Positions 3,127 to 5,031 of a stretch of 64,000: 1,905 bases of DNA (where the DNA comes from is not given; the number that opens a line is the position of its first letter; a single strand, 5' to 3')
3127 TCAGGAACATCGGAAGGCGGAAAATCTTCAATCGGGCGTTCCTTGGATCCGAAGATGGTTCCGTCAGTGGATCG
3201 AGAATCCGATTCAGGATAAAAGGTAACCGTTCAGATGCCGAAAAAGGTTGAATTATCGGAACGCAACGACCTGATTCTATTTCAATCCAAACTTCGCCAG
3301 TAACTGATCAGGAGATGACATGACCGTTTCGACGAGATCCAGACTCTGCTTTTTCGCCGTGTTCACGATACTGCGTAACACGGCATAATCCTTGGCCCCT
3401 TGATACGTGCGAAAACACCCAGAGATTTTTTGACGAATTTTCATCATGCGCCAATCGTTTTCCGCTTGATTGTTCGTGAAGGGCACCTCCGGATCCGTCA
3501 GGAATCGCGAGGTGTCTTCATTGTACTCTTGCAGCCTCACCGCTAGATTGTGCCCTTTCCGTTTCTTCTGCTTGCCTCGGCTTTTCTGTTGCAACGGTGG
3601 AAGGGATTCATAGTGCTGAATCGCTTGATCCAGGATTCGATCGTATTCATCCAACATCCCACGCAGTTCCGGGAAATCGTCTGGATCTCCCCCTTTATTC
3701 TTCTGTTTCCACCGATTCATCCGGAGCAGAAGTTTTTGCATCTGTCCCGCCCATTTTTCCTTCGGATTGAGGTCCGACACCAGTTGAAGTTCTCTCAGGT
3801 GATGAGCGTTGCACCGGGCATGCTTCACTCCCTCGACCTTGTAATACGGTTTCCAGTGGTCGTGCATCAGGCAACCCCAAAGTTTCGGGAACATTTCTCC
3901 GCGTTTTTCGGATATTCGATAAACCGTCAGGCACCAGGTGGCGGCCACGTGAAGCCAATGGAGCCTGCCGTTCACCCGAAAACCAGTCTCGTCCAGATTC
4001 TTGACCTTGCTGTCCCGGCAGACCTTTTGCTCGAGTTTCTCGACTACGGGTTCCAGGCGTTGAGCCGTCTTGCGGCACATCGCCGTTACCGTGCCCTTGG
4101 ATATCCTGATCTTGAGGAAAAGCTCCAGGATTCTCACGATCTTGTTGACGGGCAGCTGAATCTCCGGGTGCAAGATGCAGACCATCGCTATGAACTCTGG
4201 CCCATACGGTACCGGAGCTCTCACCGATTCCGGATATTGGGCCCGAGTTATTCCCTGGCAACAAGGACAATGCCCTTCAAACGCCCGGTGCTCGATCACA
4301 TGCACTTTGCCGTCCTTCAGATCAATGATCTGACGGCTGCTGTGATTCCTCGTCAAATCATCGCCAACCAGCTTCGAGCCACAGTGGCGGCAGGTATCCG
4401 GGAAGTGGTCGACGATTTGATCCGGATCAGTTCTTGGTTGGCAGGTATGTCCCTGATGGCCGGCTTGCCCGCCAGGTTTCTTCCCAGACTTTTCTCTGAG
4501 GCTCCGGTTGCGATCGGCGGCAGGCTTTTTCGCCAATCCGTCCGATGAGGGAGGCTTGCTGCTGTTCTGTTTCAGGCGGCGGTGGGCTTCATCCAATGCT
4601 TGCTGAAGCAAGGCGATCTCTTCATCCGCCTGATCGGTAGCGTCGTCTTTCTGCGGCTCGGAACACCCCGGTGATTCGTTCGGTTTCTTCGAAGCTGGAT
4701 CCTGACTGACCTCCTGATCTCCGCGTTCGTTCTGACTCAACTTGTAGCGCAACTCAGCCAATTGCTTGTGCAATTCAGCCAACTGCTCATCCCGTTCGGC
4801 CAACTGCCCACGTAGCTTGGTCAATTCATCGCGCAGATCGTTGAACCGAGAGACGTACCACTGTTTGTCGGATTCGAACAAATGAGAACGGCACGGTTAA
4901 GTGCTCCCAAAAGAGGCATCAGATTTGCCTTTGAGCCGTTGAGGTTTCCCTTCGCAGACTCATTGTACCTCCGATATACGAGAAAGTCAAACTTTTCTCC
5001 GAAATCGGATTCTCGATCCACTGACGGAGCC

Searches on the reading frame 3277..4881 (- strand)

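Call 60: search_protein_families(library=pfam, proteins=[window:3277-4881:-], max_evalue=0.001)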
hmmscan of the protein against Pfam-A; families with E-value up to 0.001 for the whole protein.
window:3277-4881:- (534 aa): 4 families
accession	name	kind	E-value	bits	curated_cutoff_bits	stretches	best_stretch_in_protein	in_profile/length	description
PF03050.20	DDE_Tnp_IS66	-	9.6e-42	143.8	23.1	1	225-497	3-283/284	Transposase IS66 family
PF20042.4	DUF6444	-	7e-07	30.2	27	1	93-146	31-83/85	Family of unknown function (DUF6444)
PF13005.12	zf-IS66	-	1.8e-06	28.7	27.3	1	161-208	1-45/46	zinc-finger binding domain of transposase IS66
PF14362.11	DUF4407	-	0.00082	19.2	31.3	1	15-106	131-217/297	Domain of unknown function (DUF4407)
